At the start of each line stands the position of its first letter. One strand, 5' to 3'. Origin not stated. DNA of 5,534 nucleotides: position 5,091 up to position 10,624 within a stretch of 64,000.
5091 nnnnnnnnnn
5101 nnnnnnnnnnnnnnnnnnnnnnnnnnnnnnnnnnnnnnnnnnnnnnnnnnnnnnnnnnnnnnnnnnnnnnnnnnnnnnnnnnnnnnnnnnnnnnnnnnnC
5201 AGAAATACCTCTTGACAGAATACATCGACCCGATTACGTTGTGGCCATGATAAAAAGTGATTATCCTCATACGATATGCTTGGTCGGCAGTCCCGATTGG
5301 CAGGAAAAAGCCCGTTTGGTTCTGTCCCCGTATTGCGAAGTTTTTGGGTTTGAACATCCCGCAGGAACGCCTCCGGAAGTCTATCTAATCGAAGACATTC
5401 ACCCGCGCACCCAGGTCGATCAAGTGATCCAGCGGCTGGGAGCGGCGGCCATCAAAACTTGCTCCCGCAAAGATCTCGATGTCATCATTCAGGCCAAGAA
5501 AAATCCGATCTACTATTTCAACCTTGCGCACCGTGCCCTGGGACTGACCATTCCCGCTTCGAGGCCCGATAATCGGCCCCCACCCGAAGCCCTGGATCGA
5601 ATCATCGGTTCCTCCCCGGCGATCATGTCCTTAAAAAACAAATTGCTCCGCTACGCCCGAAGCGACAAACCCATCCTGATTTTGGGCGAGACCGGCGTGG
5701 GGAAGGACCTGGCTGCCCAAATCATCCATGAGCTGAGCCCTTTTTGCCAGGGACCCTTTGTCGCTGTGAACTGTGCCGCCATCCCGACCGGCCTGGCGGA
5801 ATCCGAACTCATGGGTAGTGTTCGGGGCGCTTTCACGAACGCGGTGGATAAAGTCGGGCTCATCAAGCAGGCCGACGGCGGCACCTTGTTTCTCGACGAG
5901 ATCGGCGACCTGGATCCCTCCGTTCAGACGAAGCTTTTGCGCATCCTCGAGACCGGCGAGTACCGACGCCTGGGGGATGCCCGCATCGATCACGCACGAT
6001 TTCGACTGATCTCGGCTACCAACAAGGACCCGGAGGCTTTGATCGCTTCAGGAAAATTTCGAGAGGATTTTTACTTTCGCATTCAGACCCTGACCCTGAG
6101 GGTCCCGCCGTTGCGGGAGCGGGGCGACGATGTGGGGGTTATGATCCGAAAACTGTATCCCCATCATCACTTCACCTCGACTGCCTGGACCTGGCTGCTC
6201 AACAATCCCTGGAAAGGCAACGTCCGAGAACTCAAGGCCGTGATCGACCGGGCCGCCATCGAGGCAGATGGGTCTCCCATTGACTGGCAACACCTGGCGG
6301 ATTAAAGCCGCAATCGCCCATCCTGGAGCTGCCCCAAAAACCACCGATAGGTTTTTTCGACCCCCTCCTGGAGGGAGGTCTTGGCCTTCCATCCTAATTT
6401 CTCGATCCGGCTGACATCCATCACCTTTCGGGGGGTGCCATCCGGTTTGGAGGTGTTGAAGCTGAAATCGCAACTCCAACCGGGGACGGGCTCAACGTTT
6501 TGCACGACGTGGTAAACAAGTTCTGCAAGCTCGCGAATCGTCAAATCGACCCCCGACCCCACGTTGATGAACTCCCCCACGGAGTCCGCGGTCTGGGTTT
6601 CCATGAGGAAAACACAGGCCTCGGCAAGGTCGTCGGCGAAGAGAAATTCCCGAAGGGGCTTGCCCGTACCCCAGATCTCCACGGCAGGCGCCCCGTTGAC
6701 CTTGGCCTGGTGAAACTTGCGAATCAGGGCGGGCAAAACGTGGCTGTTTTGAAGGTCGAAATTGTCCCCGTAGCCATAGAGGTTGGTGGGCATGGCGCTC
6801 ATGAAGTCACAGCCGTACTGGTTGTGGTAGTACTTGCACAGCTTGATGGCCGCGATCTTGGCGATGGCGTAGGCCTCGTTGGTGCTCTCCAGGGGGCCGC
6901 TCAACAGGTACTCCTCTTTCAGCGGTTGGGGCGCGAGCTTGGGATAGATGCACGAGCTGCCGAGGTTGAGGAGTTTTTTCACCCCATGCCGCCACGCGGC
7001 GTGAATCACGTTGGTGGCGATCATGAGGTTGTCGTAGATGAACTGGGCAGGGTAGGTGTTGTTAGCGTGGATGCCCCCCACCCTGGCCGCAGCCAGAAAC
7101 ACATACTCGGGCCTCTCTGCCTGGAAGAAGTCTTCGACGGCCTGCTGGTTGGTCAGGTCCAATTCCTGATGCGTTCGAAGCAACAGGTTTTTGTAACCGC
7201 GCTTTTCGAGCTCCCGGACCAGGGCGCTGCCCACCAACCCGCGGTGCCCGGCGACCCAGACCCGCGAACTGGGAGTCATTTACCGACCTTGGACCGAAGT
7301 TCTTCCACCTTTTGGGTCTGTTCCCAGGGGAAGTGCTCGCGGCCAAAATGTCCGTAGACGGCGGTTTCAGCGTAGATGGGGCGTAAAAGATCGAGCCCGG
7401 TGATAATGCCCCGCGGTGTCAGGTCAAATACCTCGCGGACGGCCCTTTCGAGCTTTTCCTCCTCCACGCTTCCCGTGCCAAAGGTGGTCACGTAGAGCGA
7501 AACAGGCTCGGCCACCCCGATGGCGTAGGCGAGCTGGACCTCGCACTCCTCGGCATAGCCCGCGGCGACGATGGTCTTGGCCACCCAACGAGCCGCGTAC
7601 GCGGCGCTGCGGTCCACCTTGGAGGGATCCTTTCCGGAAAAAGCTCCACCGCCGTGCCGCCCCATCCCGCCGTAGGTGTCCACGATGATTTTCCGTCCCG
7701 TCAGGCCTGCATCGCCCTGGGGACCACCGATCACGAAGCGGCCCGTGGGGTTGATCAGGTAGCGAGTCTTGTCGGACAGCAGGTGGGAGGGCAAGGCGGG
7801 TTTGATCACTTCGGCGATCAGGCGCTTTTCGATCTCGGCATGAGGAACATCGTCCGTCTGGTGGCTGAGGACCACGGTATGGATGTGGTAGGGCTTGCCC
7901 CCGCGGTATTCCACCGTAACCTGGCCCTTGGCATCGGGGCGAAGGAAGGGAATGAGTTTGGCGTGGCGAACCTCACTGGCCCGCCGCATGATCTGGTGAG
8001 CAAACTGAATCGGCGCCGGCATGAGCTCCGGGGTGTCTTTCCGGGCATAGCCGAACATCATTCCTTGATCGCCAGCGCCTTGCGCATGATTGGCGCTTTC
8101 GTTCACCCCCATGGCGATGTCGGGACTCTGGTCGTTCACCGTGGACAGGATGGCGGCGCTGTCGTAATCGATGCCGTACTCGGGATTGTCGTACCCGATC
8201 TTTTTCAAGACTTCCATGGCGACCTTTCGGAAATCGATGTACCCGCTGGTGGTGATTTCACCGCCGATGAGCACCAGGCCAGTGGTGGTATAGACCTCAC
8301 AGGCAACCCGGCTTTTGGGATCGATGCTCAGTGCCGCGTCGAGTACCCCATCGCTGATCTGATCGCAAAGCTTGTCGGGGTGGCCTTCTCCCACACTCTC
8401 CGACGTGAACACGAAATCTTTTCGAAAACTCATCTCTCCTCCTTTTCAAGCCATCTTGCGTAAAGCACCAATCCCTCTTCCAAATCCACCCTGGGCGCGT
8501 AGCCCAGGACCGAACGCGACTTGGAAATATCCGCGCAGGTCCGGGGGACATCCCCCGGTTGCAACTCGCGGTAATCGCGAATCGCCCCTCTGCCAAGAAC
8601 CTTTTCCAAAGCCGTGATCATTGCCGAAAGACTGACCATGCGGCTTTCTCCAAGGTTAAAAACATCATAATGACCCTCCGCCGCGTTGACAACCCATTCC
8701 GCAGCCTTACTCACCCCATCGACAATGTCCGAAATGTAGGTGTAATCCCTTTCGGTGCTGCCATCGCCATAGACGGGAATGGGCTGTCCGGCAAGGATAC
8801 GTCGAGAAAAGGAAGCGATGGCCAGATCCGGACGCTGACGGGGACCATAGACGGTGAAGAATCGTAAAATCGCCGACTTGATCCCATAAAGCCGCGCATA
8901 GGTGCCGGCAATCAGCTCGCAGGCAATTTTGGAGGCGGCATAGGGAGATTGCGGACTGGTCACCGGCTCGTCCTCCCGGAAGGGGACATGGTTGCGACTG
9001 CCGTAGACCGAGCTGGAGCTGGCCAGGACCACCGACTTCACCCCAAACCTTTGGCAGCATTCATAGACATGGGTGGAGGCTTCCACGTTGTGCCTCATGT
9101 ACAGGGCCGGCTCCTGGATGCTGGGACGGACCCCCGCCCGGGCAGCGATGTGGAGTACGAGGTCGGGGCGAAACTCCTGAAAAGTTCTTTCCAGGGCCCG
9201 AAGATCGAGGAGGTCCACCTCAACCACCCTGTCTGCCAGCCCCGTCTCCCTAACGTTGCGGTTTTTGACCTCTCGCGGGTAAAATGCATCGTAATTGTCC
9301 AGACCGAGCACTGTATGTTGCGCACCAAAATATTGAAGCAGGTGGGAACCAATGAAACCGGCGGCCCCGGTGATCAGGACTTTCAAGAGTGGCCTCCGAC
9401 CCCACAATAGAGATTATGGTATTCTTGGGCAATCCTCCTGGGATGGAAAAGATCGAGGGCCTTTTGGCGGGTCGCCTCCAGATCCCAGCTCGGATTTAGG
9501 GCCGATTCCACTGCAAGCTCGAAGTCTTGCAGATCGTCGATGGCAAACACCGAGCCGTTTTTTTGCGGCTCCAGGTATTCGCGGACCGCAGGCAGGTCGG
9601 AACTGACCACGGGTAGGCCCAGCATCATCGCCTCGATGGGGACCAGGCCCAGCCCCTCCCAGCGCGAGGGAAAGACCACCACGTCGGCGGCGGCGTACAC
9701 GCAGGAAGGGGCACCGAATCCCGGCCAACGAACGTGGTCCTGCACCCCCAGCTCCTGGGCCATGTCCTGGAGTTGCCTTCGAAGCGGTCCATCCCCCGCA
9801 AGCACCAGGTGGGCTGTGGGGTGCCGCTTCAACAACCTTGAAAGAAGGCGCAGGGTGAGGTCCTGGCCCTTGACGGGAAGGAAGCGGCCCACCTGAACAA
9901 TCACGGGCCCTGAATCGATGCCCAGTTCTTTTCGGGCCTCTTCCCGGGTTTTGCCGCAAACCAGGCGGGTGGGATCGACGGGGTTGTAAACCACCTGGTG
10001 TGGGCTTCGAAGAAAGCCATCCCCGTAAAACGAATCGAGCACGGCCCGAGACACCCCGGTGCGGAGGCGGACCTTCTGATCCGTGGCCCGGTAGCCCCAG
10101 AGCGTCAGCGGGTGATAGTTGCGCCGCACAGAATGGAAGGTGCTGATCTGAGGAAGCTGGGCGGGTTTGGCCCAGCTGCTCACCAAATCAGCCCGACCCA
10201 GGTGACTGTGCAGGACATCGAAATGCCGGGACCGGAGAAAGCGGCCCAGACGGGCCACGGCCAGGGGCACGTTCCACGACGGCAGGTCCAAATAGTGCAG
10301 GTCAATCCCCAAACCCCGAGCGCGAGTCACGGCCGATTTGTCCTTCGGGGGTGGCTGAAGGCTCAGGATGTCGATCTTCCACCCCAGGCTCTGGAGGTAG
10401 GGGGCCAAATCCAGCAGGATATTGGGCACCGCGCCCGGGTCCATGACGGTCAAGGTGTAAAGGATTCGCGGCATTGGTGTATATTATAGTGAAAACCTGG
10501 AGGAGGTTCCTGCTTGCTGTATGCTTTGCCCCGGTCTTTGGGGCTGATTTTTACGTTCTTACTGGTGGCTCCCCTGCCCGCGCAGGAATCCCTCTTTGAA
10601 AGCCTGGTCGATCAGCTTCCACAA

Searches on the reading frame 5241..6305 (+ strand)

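Call 47: search_protein_families(library=pfam, proteins=[window:5241-6305:+], max_evalue=0.00001)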
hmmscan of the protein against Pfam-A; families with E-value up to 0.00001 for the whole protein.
window:5241-6305:+ (354 aa): 4 families
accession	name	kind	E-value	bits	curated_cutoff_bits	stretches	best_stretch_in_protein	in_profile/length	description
PF00158.32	Sigma54_activat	-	3.5e-57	193.2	20.2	1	121-286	1-167/168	Sigma-54 interaction domain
PF14532.12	Sigma54_activ_2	-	4.3e-23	82.5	25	1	122-291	1-138/138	Sigma-54 interaction domain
PF25601.1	AAA_lid_14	-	1.5e-09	37.9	27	1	309-353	27-71/87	AAA+ ATPase lid domain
PF07728.20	AAA_5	-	3.6e-09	37.2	22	1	145-264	2-125/139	AAA domain (dynein-related subfamily)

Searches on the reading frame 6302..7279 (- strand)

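Call 47: search_protein_families(library=pfam, proteins=[window:6302-7279:-], max_evalue=0.00001)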
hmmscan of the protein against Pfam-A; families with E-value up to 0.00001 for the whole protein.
window:6302-7279:- (325 aa): 4 families
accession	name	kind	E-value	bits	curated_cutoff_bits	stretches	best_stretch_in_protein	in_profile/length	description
PF01370.27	Epimerase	-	1.1e-67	228.3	20.9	1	8-241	2-240/240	NAD dependent epimerase/dehydratase family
PF16363.11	GDP_Man_Dehyd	-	1.8e-23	83.9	27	1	39-310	58-332/332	GDP-mannose 4,6 dehydratase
PF04321.23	RmlD_sub_bind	-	1.3e-07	31.4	27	1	6-65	2-60/287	RmlD substrate binding domain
PF02719.21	Polysacc_synt_2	-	1.7e-06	27.9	20.2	0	41-106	62-126/293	Polysaccharide biosynthesis protein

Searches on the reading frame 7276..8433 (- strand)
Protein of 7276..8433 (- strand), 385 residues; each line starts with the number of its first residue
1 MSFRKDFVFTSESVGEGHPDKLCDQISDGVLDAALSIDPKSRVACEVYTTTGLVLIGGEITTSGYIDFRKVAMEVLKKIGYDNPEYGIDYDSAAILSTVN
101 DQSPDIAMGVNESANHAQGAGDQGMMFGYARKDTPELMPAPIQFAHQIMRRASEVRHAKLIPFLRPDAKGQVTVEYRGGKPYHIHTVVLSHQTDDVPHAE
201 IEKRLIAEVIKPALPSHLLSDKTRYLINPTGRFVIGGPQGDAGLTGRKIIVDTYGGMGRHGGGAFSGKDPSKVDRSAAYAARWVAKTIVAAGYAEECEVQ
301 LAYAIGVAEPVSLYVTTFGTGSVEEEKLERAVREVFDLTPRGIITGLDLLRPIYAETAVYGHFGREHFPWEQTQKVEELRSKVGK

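Call 47: search_protein_families(library=pfam, proteins=[window:7276-8433:-], max_evalue=0.00001)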
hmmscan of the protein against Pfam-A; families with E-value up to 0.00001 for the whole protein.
window:7276-8433:- (385 aa): 3 families
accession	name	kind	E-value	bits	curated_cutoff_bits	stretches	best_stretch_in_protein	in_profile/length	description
PF02773.21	S-AdoMet_synt_C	-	1.4e-69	232.8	25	1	235-372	1-138/138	S-adenosylmethionine synthetase, C-terminal domain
PF02772.21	S-AdoMet_synt_M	-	2.9e-43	147.2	29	1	118-233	2-120/120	S-adenosylmethionine synthetase, central domain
PF00438.25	S-AdoMet_synt_N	-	2.1e-38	131.3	33.1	1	7-104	2-99/99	S-adenosylmethionine synthetase, N-terminal domain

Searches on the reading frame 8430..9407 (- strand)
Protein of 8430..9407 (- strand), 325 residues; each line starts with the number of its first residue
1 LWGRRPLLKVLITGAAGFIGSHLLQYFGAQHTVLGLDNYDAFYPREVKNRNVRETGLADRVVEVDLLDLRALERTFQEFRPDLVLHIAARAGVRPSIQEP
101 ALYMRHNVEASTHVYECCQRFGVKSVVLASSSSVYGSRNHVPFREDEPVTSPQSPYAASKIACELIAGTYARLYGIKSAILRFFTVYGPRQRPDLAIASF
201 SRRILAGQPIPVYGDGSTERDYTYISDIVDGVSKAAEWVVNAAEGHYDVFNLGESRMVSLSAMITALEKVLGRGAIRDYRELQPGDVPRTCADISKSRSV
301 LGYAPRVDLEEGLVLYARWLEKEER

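Call 47: search_protein_families(library=pfam, proteins=[window:8430-9407:-], max_evalue=0.00001)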
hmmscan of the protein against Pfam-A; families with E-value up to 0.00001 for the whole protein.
window:8430-9407:- (325 aa): 6 families
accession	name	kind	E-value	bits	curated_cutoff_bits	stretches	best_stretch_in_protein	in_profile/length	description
PF01370.27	Epimerase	-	1.6e-60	205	20.9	1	10-253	1-240/240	NAD dependent epimerase/dehydratase family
PF16363.11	GDP_Man_Dehyd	-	2e-56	192.3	27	1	11-313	1-329/332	GDP-mannose 4,6 dehydratase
PF04321.23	RmlD_sub_bind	-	1.9e-19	70.3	27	1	9-259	2-222/287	RmlD substrate binding domain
PF01073.25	3Beta_HSD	-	9.3e-15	54.8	22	1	11-230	1-223/280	3-beta hydroxysteroid dehydrogenase/isomerase family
PF02719.21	Polysacc_synt_2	-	1.3e-11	44.7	20.2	1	10-236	1-217/293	Polysaccharide biosynthesis protein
PF07993.18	NAD_binding_4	-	6.5e-08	32.5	20.1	0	82-188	90-209/258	Male sterility protein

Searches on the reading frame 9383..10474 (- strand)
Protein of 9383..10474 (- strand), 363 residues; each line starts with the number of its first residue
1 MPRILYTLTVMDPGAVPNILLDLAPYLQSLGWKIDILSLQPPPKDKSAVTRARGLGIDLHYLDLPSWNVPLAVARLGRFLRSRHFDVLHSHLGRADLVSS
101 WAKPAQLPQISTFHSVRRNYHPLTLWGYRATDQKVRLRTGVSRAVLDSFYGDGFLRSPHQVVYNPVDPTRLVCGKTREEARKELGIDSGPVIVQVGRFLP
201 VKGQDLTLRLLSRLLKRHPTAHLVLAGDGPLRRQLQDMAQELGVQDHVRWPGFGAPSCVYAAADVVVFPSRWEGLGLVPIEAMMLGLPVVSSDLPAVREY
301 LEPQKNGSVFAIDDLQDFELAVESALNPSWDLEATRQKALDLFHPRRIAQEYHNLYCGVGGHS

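Call 47: search_protein_families(library=pfam, proteins=[window:9383-10474:-], max_evalue=0.00001)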
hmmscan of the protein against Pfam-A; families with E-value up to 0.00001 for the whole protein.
window:9383-10474:- (363 aa): 5 families
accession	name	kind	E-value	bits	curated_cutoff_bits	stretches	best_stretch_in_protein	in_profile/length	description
PF00534.26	Glycos_transf_1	-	1.9e-38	132.1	26.4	1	177-329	2-159/172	Glycosyl transferases group 1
PF13692.12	Glyco_trans_1_4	-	4.8e-32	111.6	27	1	190-326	2-140/142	Glycosyl transferases group 1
PF13439.12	Glyco_transf_4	-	5.9e-16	59.4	28.5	1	19-170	7-170/170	Glycosyltransferase Family 4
PF13579.12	Glyco_trans_4_4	-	1e-10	42.6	29.7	1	18-163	5-156/158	Glycosyl transferase 4-like domain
PF20706.3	GT4-conflict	-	4.3e-09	36.3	26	1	167-301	173-320/385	Family 4 Glycosyltransferase in conflict systems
